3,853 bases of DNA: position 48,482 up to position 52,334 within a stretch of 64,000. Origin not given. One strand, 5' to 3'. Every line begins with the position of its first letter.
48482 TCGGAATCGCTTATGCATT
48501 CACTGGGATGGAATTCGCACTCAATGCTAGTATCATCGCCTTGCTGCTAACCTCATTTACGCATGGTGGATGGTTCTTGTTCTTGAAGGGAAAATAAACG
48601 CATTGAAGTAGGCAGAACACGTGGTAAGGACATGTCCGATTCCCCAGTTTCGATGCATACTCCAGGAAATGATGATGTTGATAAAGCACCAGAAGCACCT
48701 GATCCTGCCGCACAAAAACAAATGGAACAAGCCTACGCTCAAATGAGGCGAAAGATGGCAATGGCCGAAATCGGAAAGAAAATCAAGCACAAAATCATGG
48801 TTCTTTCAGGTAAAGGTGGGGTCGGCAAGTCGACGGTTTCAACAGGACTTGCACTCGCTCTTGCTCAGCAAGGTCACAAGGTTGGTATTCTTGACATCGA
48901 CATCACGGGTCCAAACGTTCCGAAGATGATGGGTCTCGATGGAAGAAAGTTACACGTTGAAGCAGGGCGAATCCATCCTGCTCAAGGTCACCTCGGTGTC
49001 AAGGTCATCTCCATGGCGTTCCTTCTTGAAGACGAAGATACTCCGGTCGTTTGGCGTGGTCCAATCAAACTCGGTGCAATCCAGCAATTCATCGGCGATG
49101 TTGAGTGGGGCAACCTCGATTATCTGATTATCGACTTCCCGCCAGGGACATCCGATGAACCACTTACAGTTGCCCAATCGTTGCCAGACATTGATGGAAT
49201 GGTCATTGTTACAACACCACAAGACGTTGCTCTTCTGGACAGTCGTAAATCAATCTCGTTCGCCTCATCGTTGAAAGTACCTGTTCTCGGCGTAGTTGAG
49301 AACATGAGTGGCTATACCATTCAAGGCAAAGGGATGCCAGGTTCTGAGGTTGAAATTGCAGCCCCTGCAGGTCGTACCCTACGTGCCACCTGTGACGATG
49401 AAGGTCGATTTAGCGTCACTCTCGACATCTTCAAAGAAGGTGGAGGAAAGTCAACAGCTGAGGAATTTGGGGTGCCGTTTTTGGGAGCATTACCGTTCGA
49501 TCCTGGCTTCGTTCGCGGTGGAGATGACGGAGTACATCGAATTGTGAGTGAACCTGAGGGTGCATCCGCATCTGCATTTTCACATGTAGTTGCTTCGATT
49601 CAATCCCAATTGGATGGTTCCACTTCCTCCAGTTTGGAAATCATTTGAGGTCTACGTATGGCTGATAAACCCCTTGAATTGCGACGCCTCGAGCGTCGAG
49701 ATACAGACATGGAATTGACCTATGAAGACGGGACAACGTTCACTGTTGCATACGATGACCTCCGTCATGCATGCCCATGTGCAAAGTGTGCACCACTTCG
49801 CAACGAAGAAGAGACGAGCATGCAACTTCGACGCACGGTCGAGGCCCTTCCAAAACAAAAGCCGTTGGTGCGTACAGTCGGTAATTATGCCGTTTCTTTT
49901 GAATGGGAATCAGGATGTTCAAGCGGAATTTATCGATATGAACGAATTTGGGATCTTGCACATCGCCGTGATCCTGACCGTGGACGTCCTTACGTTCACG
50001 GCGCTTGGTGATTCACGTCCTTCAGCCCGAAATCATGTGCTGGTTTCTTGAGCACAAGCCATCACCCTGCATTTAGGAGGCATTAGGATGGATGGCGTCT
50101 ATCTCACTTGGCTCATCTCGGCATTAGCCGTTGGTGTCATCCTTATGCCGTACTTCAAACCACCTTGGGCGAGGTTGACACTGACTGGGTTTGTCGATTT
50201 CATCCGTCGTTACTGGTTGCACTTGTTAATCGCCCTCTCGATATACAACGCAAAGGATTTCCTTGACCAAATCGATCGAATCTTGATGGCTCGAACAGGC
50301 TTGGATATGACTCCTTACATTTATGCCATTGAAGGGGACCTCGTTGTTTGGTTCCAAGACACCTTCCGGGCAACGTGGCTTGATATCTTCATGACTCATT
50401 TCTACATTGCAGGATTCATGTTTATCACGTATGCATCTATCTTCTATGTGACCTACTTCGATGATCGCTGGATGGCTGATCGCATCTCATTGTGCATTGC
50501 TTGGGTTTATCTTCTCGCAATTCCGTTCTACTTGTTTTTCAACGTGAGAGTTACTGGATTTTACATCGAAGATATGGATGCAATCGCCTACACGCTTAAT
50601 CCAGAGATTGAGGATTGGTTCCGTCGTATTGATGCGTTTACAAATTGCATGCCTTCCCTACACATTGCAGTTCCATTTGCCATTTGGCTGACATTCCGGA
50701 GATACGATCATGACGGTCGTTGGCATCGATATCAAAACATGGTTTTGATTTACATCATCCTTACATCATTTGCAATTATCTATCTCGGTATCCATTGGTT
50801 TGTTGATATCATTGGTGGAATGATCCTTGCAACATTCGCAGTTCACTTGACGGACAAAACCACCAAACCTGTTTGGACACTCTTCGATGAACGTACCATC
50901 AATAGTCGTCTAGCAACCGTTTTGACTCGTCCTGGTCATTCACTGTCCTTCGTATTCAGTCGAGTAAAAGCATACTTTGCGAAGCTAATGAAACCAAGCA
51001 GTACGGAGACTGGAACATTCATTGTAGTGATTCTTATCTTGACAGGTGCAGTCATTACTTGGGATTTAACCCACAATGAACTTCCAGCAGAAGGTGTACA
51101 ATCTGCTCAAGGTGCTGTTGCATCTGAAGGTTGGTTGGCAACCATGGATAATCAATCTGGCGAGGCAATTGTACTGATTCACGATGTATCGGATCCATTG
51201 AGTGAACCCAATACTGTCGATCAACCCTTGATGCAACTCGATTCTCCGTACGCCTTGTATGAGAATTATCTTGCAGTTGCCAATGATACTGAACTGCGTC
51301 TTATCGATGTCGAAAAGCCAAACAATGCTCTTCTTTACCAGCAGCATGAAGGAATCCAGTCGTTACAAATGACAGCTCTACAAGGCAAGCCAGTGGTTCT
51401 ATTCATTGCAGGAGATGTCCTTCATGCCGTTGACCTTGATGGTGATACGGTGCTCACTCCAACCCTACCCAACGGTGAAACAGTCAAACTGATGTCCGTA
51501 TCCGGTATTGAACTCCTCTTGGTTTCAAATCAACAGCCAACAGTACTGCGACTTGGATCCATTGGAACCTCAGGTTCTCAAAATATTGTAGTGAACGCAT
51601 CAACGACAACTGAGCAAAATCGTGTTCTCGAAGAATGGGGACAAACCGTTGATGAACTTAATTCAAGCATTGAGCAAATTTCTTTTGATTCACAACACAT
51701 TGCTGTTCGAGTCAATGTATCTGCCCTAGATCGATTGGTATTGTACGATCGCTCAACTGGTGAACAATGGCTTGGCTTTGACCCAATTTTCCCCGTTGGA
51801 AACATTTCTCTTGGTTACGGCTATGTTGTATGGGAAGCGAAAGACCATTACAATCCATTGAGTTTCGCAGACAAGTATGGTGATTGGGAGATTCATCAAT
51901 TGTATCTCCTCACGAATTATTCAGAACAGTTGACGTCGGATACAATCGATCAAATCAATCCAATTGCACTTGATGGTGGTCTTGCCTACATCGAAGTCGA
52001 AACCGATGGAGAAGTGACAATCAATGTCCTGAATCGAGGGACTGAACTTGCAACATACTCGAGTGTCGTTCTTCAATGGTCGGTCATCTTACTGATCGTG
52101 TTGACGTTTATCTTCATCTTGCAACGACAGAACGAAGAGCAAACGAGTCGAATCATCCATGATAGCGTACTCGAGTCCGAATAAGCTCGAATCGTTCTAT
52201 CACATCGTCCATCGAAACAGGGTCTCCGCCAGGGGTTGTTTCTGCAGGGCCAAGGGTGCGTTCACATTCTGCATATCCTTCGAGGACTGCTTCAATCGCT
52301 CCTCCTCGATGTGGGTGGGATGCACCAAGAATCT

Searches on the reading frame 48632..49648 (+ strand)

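Call 65: search_protein_families(library=pfam, proteins=[window:48632-49648:+], max_evalue=0.001)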
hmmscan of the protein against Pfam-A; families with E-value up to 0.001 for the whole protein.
window:48632-49648:+ (338 aa): 10 families
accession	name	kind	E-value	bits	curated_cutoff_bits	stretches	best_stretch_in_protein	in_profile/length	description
PF10609.15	ParA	-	1.6e-89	300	27.1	2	50-231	1-180/246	NUBPL iron-transfer P-loop NTPase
PF01656.29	CbiA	-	1.9e-13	50.9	25.4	1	55-193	1-54/125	CobQ/CobB/MinD/ParA nucleotide binding domain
PF13614.12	AAA_31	-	1.4e-08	35.3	27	1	54-103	3-51/177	AAA domain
PF02374.21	ArsA_ATPase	-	5.2e-08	32.9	24.3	1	54-90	2-38/305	Anion-transporting ATPase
PF09140.17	MipZ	-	1.1e-07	31.9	20.7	1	53-185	1-122/262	ATPase MipZ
PF17936.7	Big_6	-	2.8e-05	24.7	27.6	1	225-271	12-59/83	Bacterial Ig domain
PF03308.22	MeaB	-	4.7e-05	23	23.1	1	52-94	32-74/273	Methylmalonyl Co-A mutase-associated GTPase MeaB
PF03193.22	RsgA_GTPase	-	0.00012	22.3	30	1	31-75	84-128/174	RsgA GTPase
PF13481.12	AAA_25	-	0.00014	22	27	1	51-84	31-63/195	AAA domain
PF00142.24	Fer4_NifH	-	0.00068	19.6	25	0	56-88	3-35/271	4Fe-4S iron sulfur cluster binding proteins, NifH/frxC family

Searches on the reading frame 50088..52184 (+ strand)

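Call 65: search_protein_families(library=pfam, proteins=[window:50088-52184:+], max_evalue=0.001)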
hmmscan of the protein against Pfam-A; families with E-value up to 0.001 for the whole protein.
window:50088-52184:+ (698 aa): 2 families
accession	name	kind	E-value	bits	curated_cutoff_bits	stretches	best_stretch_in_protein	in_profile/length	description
PF01569.27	PAP2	-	7.7e-09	35.8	27.2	1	178-254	39-120/130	PAP2 superfamily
PF14378.12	PAP2_3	-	8.3e-09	36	27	1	88-252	17-188/190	PAP2 superfamily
